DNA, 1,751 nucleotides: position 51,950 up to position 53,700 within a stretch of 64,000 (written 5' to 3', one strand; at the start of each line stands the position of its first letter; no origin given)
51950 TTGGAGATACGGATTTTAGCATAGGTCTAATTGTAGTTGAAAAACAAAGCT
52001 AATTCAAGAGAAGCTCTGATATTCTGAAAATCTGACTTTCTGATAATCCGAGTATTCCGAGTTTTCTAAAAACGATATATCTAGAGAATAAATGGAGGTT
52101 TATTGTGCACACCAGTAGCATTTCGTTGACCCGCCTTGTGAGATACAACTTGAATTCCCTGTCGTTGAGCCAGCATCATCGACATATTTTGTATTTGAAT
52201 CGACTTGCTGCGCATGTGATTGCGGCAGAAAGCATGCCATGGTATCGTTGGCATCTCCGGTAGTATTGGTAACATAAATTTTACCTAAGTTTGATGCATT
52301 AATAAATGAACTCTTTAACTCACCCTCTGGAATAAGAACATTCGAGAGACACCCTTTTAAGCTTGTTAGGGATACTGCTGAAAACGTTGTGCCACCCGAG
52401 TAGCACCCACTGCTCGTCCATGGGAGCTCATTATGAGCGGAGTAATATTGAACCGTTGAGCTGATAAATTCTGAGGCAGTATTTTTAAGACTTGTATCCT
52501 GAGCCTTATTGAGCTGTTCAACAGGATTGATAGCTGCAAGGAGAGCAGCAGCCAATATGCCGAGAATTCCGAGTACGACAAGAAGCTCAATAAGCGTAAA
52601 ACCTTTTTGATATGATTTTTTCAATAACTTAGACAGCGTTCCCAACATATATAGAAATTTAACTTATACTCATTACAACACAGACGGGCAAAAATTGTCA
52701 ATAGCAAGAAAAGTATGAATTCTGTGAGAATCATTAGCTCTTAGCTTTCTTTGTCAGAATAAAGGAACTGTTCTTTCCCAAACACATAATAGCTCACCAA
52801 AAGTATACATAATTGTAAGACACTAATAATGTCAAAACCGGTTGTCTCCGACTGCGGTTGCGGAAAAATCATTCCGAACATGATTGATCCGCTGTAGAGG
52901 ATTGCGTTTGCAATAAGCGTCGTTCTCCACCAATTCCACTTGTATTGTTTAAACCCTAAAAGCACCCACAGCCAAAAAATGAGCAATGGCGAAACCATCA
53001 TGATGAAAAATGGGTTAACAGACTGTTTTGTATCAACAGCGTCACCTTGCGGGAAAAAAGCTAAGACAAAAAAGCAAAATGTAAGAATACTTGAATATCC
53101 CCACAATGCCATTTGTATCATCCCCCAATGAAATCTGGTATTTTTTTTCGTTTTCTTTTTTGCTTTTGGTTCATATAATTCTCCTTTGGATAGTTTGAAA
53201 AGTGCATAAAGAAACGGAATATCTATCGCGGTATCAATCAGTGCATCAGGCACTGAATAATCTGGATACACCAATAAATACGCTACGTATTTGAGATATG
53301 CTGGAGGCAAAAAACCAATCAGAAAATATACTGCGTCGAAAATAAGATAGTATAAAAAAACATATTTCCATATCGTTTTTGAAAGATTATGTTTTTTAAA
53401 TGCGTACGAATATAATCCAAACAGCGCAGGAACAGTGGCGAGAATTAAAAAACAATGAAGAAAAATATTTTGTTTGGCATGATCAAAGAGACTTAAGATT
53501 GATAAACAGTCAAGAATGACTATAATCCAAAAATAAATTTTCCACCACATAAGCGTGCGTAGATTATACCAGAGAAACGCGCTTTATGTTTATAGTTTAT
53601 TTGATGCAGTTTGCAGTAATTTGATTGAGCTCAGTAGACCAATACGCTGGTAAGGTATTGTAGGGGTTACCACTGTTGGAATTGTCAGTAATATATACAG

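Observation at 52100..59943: GC-richer block of five or six exported proteins combining pilin, lectin, propeller and three different glycoside-hydrolase-like domains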

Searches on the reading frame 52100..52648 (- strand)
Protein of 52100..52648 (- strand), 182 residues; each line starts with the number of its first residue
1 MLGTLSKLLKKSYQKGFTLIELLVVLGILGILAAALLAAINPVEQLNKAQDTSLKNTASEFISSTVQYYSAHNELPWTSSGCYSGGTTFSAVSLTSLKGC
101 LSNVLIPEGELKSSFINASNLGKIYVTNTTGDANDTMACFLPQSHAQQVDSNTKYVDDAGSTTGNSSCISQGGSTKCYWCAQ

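Call 3: search_protein_families(library=pfam, proteins=[window:52100-52648:-], max_evalue=1)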
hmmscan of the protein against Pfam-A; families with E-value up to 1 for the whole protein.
window:52100-52648:- (182 aa): 1 family
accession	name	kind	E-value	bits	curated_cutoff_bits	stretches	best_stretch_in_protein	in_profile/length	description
PF07963.17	N_methyl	-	3.1e-10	39.6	21.2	1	12-37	2-27/27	Prokaryotic N-terminal methylation motif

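Call 4: search_protein_families(library=ncbifam, proteins=[window:52100-52648:-], max_evalue=1)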
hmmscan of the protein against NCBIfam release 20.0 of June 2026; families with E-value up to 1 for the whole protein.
window:52100-52648:- (182 aa): 18 families
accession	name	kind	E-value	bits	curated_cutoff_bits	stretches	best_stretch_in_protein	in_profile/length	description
TIGR02532.1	IV_pilin_GFxxxE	domain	1.1e-08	34.5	16.3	1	14-37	1-24/24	prepilin-type N-terminal cleavage/methylation domain-containing protein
TIGR01708.2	typeII_sec_gspH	equivalog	2.4e-07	30.9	80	1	14-51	1-38/169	type II secretion system minor pseudopilin GspH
NF041013.1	T4P_ComGE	equivalog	4.1e-06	26.8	49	1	14-52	3-41/83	competence type IV pilus minor pilin ComGE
TIGR01710.1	typeII_sec_gspG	equivalog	1.1e-05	25.5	88.85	1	15-59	1-43/134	type II secretion system major pseudopilin GspG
NF040999.1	pilin_ComGC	equivalog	2.4e-05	24.5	75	1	14-74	1-58/84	competence type IV pilus major pilin ComGC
NF007862.0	PRK10574.1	equivalog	2.6e-05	24.4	138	1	13-55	3-43/145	prepilin peptidase-dependent pilin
NF041775.1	typeIV_PilA_Myxo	equivalog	0.00025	21.1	400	1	14-41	10-37/214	type IV pilin protein PilA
TIGR01707.1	gspI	equivalog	0.00043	20.7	44.35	1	16-43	1-28/101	type II secretion system minor pseudopilin GspI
NF007800.0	PRK10506.1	equivalog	0.001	18.9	158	1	12-53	6-47/163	prepilin peptidase-dependent protein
NF040982.1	ComGD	equivalog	0.0012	19.3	70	1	14-50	1-38/139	competence type IV pilus minor pilin ComGD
NF041002.1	pilin_ComGF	equivalog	0.0029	17.8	80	1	14-51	1-38/139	competence type IV pilus minor pilin ComGF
NF038303.1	EPS_HpsB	equivalog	0.011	15.7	150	1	14-49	2-33/211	hormogonium polysaccharide secretion pseudopilin HpsB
NF009159.0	PRK12504.1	equivalog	0.038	13.9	141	1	1-73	69-140/178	DUF4040 domain-containing protein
TIGR01711.1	gspJ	equivalog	0.04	13.7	64.85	1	15-50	1-36/192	type II secretion system minor pseudopilin GspJ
TIGR02596.1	TIGR02596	subfamily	0.052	13.6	70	1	17-50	1-31/196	Verru_Chthon cassette protein D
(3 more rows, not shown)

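Call 33: list_cluster_members(proteins=[window:52100-52648:-, window:52741-53550:-, window:53597-56236:-, window:56316-56927:+, window:58345-59943:-, window:49149-51971:-, window:60047-60928:-])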
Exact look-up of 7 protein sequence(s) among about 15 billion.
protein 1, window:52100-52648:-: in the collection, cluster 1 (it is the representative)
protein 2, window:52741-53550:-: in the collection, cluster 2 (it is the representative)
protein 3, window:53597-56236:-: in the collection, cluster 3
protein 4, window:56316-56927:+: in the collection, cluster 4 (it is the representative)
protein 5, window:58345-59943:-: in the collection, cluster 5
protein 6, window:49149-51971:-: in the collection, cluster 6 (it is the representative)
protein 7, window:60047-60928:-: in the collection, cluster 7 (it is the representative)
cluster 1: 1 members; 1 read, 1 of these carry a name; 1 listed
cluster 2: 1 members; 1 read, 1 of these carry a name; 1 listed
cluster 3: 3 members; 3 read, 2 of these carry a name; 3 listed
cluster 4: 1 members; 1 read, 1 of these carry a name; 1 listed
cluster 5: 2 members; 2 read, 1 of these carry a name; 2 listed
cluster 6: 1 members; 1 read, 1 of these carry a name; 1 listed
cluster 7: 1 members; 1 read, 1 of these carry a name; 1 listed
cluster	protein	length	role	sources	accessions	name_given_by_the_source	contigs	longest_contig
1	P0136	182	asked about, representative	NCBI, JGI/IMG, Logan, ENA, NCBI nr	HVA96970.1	MAG TPA: prepilin-type N-terminal cleavage/methylation domain-containing protein ... | prepilin-type N-terminal cleavage/methylation domain-containing protein [Candidatus ...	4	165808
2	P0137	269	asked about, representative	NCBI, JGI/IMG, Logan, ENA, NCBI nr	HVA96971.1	MAG TPA: hypothetical protein VND99_04915 [Candidatus Acidoferrales bacterium] | hypothetical protein [Candidatus Acidoferrales bacterium]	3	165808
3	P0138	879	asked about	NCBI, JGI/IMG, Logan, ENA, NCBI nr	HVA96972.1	MAG TPA: spherulation-specific family 4 protein [Candidatus Acidoferrales bacterium] | spherulation-specific family 4 protein [Candidatus Acidoferrales bacterium]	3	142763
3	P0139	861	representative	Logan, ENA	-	-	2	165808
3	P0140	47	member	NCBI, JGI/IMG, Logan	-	hypothetical protein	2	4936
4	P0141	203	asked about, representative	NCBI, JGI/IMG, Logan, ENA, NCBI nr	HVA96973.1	MAG TPA: hypothetical protein VND99_04925 [Candidatus Acidoferrales bacterium] | hypothetical protein [Candidatus Acidoferrales bacterium]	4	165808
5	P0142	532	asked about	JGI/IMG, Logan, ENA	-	-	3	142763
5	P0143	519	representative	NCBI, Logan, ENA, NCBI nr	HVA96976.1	MAG TPA: RICIN domain-containing protein [Candidatus Acidoferrales bacterium] | RICIN domain-containing protein [Candidatus Acidoferrales bacterium]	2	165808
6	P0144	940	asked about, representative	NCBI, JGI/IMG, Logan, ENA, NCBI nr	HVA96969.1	MAG TPA: isoleucine--tRNA ligase [Candidatus Acidoferrales bacterium] | isoleucine--tRNA ligase [Candidatus Acidoferrales bacterium]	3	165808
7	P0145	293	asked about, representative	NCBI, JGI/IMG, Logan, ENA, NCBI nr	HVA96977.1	MAG TPA: transaldolase family protein [Candidatus Acidoferrales bacterium] | transaldolase family protein [Candidatus Acidoferrales bacterium]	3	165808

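Call 76: search_protein_families(library=padloc, proteins=[window:52100-52648:-], max_evalue=0.01)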
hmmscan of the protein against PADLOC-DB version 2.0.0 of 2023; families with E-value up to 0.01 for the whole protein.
window:52100-52648:- (182 aa): 0 families

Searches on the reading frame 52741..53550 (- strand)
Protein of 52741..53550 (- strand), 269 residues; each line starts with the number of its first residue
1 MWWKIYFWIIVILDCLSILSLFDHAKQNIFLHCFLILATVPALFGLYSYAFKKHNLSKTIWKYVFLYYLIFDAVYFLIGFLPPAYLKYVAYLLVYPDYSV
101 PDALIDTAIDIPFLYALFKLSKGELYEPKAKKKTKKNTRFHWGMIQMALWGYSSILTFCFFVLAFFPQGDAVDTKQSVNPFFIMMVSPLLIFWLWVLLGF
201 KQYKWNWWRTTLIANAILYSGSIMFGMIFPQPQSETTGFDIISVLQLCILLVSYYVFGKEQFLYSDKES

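Call 3: search_protein_families(library=pfam, proteins=[window:52741-53550:-], max_evalue=1)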
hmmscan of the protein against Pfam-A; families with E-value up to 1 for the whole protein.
window:52741-53550:- (269 aa): 1 family
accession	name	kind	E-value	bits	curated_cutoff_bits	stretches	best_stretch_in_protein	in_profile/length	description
PF02096.25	60KD_IMP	-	0.32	11.4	35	1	19-156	56-132/163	60Kd inner membrane protein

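Call 4: search_protein_families(library=ncbifam, proteins=[window:52741-53550:-], max_evalue=1)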
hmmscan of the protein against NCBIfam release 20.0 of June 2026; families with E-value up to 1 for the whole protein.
window:52741-53550:- (269 aa): 1 family
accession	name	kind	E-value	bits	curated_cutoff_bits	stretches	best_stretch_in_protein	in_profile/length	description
TIGR03592.1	yidC_oxa1_cterm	subfamily_domain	0.91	9.5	84.3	0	20-162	58-166/191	membrane protein insertase YidC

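Call 75: search_solved_structures(query=window:52741-53550:-, max_evalue=1)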
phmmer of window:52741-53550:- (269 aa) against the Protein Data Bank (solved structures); distinct sequences matched with E-value up to 1: 0.

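Call 76: search_protein_families(library=padloc, proteins=[window:52741-53550:-], max_evalue=0.01)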
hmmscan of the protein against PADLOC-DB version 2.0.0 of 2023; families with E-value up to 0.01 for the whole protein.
window:52741-53550:- (269 aa): 0 families

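Call 77: search_protein_families(library=phrogs, proteins=[window:52741-53550:-], max_evalue=0.1)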
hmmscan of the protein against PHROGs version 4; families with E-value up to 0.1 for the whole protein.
window:52741-53550:- (269 aa): 0 families
